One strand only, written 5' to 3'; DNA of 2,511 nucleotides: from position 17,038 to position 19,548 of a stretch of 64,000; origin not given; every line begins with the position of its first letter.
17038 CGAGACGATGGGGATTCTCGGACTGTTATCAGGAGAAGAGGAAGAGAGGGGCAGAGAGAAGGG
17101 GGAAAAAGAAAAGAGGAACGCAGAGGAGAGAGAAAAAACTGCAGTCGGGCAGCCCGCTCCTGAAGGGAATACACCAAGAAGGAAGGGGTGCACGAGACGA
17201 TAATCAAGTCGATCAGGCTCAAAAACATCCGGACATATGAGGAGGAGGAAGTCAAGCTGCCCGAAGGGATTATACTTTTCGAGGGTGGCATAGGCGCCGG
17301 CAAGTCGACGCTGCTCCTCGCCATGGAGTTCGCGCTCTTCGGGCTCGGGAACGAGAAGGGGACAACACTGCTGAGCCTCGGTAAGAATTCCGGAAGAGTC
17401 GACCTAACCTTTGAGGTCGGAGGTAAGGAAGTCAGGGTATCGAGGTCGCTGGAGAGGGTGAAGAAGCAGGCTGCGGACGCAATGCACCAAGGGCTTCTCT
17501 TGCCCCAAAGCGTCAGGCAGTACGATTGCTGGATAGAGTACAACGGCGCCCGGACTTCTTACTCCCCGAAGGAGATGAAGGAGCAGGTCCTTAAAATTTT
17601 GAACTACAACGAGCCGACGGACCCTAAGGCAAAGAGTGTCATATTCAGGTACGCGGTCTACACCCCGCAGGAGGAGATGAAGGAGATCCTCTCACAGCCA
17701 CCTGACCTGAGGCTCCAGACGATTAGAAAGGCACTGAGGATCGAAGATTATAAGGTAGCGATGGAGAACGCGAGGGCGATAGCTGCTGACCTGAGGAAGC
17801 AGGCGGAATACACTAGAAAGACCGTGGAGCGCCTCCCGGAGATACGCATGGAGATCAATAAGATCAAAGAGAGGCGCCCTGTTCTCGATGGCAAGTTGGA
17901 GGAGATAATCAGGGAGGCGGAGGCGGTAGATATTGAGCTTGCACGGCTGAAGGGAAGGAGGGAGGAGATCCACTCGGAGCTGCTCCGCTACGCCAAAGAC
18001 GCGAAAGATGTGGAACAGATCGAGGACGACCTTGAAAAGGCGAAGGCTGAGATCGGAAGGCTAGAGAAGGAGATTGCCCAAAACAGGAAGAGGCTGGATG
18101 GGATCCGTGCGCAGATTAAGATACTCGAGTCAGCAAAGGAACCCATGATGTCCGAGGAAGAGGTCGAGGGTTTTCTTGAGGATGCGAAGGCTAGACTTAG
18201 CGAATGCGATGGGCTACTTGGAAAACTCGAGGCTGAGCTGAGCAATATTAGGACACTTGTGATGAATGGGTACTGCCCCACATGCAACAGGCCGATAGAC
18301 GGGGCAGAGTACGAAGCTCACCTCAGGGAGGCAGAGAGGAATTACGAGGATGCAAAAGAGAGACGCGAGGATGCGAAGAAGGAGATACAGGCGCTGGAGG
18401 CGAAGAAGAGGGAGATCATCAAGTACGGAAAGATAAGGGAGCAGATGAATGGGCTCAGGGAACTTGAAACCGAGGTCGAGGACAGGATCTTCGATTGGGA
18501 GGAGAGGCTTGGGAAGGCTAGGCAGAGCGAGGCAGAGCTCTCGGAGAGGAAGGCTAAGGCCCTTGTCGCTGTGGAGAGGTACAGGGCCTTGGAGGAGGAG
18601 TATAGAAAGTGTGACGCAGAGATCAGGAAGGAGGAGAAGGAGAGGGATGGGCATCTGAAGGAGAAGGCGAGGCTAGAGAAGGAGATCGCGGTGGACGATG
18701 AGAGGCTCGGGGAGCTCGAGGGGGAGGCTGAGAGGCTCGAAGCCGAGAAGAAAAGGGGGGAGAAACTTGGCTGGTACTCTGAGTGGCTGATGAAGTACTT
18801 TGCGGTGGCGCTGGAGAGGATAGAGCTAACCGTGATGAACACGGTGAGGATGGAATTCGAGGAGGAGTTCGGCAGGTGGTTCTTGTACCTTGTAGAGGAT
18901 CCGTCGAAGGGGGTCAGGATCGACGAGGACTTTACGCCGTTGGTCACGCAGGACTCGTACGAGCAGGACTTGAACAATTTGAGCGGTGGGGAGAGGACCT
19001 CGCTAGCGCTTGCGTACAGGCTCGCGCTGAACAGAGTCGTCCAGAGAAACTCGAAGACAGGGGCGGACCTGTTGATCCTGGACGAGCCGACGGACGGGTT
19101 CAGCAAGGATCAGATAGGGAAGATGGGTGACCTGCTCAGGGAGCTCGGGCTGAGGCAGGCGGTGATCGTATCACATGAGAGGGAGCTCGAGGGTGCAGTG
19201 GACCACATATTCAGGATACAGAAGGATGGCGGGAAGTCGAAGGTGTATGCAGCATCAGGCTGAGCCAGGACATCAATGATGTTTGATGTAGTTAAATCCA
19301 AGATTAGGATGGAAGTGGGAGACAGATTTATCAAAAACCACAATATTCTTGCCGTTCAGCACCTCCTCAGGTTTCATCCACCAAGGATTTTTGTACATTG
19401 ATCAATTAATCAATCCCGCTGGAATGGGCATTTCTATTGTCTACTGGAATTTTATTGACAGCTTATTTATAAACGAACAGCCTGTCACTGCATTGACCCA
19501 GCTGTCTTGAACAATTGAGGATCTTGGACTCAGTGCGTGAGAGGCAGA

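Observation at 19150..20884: COG1373 ATPase-nuclease cassette inserted at the rad50 3' end with a 101-bp duplication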

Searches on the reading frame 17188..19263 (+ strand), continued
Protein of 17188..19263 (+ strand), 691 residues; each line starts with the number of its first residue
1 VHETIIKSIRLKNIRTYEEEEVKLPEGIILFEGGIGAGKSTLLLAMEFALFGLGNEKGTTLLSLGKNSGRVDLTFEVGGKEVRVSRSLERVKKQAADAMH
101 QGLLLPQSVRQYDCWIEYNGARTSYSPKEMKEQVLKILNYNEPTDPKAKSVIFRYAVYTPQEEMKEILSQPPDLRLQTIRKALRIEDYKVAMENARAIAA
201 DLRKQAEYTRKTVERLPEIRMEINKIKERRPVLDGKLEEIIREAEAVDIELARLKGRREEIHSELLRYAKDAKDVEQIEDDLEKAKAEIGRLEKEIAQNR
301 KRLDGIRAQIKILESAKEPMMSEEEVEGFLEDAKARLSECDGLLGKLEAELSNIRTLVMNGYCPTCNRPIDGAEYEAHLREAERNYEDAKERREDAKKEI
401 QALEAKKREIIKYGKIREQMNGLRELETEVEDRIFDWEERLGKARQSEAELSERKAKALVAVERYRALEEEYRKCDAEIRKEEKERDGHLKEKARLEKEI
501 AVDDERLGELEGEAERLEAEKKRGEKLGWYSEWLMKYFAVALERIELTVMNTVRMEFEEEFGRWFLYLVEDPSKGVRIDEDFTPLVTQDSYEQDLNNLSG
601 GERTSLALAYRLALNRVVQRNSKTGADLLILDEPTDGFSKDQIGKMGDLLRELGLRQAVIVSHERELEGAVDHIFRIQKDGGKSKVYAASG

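Call 53: search_protein_families(library=pfam, proteins=[L019:9338-9694:+, L019:9688-10554:-, L019:10547-11482:-, L019:11466-12431:-, L019:12428-13267:-, L019:13264-14241:-], max_evalue=0.001)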
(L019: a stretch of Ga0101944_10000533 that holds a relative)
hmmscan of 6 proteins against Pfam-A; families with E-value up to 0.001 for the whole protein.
L019:9338-9694:+ (118 aa): 0 families

L019:9688-10554:- (288 aa): 10 families
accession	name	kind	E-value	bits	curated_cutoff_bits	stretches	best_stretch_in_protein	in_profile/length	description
PF13649.12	Methyltransf_25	-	2.2e-16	60.7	27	1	56-151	1-95/97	Methyltransferase domain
PF13847.12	Methyltransf_31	-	2.7e-15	56.8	27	1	51-180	2-127/145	Methyltransferase domain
PF08241.18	Methyltransf_11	-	3.3e-12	47.3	21.2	1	57-156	1-94/95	Methyltransferase domain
PF13489.12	Methyltransf_23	-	1.2e-09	38.5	27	1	47-197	17-124/164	Methyltransferase domain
PF08242.18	Methyltransf_12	-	3.7e-09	37.6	30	1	57-155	1-98/98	Methyltransferase domain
PF02353.26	CMAS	-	4.9e-07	29.8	27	1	49-159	59-166/273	Mycolic acid cyclopropane synthetase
PF03848.20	TehB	-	1.4e-06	28.3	20.4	1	48-148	27-123/193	Tellurite resistance protein TehB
PF05175.20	MTS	-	0.00016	21.8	23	1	53-125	32-103/170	Methyltransferase small domain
PF09445.16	Methyltransf_15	-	0.00025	21.1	22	1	55-123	3-69/165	RNA cap guanine-N2 methyltransferase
PF01209.24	Ubie_methyltran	-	0.00056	19.8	20.1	1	51-122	46-118/233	ubiE/COQ5 methyltransferase family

L019:10547-11482:- (311 aa): 4 families
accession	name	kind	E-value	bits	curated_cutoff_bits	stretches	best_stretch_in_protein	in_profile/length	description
PF00005.33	ABC_tran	-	1.5e-20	74.6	25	1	24-180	1-136/137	ABC transporter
PF08352.17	oligo_HPY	-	1.7e-14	54.3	27.1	1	231-290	1-65/65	Oligopeptide/dipeptide transporter, C-terminal region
PF13191.12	AAA_16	-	0.00019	22.4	32.6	0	33-114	23-100/167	AAA ATPase domain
PF02463.25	SMC_N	-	0.00051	20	40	0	127-223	111-210/220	RecF/RecN/SMC N terminal domain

L019:11466-12431:- (321 aa): 4 families
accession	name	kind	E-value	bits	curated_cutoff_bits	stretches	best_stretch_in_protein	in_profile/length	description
PF00005.33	ABC_tran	-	3.3e-26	93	25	1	43-196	1-137/137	ABC transporter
PF13304.12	AAA_21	-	1.8e-09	38.5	27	1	184-230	257-302/304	AAA domain, putative AbiEii toxin, Type IV TA system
PF08352.17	oligo_HPY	-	1.1e-06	29.3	27.1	1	247-271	1-25/65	Oligopeptide/dipeptide transporter, C-terminal region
PF13401.12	AAA_22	-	0.00024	21.9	27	0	54-224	6-121/130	AAA domain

L019:12428-13267:- (279 aa): 1 family
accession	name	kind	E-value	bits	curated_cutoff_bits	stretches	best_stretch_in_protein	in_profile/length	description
PF00528.27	BPD_transp_1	-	2e-21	77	26.4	1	88-265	1-179/184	Binding-protein-dependent transport system inner membrane component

L019:13264-14241:- (325 aa): 2 families
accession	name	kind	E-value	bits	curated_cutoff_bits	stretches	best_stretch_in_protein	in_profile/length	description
PF00528.27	BPD_transp_1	-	2.4e-35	122.4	26.4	1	125-324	1-183/184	Binding-protein-dependent transport system inner membrane component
PF19300.4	BPD_transp_1_N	-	3.7e-10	40.4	23.8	1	10-114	4-114/114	Binding-prot-dependent transport system membrane comp, N-term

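Call 77: search_protein_families(library=ncbifam, proteins=[window:17188-19260:+], max_evalue=0.001)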
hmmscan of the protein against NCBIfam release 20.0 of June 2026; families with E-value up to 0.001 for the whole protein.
window:17188-19260:+ (691 aa): 29 families (the best 25 are shown)
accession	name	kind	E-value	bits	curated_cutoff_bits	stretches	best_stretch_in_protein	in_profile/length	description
NF003034.1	PRK03918.1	equivalog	1.1e-40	139.4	700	2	6-356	3-328/878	DNA double-strand break repair ATPase Rad50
NF002572.0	PRK02224.1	equivalog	2.9e-38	131.7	1087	3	271-520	368-614/888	DNA double-strand break repair ATPase Rad50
NF002244.0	PRK01156.1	equivalog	7.6e-35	120.2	847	2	576-688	780-893/895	DNA double-strand break repair ATPase Rad50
NF041035.1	Rad50_Halo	equivalog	2.8e-33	115.3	1000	3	576-681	759-870/883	DNA double-strand break repair ATPase Rad50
NF045487.1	ASRP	equivalog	4e-30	105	300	1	18-616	6-550/593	archaea-specific SMC-related protein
NF041034.1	Rad50_Sulf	equivalog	8.3e-27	93.4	1000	3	590-687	772-867/872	DNA double-strand break repair ATPase Rad50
NF053563.1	Rkd4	equivalog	8.6e-17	60.5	860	1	5-101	2-104/747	arcadin-4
NF045780.1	TrlF_fam_ATP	equivalog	1.4e-14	53.8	350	1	33-634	316-852/944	TrlF family AAA-like ATPase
TIGR00618.1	sbcc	subfamily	1.6e-10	39.6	478.5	2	8-303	5-294/1043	exonuclease subunit SbcC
TIGR02168.1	SMC_prok_B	equivalog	1.4e-08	33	567.35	1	161-354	259-454/1181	chromosome segregation protein SMC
NF000355.4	ribo_prot_ABC_F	equivalog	1.5e-08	34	380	1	586-680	106-190/499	ribosomal protection-like ABC-F family protein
TIGR00611.2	recf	equivalog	4.8e-08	32.5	172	1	6-90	1-87/339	DNA replication/repair protein RecF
NF040873.1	AztA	equivalog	9.9e-07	28.5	220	1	545-673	70-187/191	zinc ABC transporter ATP-binding protein AztA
TIGR02857.1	CydD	equivalog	1.7e-06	27.3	435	1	594-676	455-528/529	thiol reductant ABC exporter subunit CydD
NF000169.2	ABCF_Sal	exception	3.8e-06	25.8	725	1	586-683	119-206/542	Sal family ABC-F type ribosomal protection protein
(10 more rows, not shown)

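Call 85: search_protein_families(library=pfam, proteins=[L003:12320-12988:-, L003:13046-13519:-, L003:12326-12925:+], max_evalue=0.01)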
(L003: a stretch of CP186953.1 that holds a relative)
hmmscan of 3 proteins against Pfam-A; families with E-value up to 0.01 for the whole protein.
L003:12320-12988:- (222 aa): 1 family
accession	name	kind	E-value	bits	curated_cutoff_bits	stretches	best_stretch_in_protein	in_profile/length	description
PF12686.12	DUF3800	-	9.9e-15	56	21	1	7-193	2-148/149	Protein of unknown function (DUF3800)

L003:13046-13519:- (157 aa): 1 family
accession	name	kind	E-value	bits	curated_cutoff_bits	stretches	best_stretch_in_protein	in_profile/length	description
PF16523.10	betaPIX_CC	-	0.0086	16.4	26.8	0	105-138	48-81/85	betaPIX coiled coil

L003:12326-12925:+ (199 aa): 0 families

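Call 91: list_cluster_members(proteins=[P0121, P0241, P0001])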
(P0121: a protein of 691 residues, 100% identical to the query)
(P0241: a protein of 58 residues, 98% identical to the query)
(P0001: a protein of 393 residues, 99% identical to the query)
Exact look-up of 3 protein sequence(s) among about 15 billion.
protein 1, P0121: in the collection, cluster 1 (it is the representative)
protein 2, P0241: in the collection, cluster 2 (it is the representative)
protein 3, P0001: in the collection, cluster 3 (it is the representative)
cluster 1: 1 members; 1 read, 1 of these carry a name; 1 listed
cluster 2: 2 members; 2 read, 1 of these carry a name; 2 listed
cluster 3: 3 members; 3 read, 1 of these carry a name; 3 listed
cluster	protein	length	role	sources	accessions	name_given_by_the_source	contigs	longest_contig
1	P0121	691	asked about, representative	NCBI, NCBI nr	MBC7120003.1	MAG: SMC family ATPase [Candidatus Methanosuratus sp.] | SMC family ATPase [Candidatus Methanosuratincola sp.]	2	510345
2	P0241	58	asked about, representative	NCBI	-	-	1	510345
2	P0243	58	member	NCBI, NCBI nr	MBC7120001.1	MAG: hypothetical protein H5T33_00230 [Candidatus Methanosuratus sp.] | hypothetical protein [Candidatus Methanosuratincola sp.]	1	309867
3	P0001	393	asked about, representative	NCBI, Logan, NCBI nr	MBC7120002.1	MAG: ATP-binding protein [Candidatus Methanosuratus sp.] | ATP-binding protein [Candidatus Methanosuratincola sp.]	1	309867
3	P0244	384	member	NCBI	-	-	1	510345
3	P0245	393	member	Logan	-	-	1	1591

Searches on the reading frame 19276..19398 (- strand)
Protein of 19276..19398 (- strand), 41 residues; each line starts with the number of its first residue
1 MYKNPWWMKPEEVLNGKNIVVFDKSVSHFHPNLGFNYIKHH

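Call 80: search_protein_families(library=pfam, proteins=[window:19276-19398:-], max_evalue=1)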
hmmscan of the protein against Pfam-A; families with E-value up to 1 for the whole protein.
seq(41 aa): 1 family
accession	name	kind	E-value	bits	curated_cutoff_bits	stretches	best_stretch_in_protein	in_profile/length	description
PF20483.3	Flavi_NS5_thumb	-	0.085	13.2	25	1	6-31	99-123/164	Flavivirus RNA-directed RNA polymerase, thumb domain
